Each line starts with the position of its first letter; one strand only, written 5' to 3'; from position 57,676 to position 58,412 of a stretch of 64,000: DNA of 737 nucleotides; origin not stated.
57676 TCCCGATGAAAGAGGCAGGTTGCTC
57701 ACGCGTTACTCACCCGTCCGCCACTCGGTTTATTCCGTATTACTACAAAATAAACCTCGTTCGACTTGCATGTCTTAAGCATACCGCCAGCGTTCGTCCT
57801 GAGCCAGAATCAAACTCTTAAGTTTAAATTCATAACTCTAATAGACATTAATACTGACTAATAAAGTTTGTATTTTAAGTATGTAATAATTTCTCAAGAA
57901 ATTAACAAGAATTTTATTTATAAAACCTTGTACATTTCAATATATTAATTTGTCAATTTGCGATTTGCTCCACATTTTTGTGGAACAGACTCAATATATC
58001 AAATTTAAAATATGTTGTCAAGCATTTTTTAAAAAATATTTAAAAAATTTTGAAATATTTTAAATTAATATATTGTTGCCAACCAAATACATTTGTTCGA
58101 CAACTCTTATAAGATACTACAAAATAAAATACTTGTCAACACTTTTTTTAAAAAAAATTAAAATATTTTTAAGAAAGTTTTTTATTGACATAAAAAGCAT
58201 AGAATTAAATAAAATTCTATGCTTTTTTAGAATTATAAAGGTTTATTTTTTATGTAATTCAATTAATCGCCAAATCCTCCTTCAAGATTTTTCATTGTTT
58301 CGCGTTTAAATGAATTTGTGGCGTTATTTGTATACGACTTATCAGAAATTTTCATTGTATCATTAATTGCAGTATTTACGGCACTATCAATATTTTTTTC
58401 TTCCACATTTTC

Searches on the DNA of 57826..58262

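Call 71: search_rna_families(source=window, start=57826, end=58262, threshold=evalue, max_evalue=1)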
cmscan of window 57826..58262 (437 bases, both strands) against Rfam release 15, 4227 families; matches with E-value up to 1: 3.
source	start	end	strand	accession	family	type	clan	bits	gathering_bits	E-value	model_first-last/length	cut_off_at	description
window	57960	58040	-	RF02896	S774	Gene; sRNA;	-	26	48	0.37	1-95/95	no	Staphylococcus sRNA 774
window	58013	58051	+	RF03027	RT-6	Gene; sRNA;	-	15.6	46.7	0.75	33-70/75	no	RT-6 RNA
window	58194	58229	-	RF02503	Atu_C9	Gene; sRNA;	-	14.1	40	0.14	159-192/192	no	Rhizobiales sRNA Atu_C9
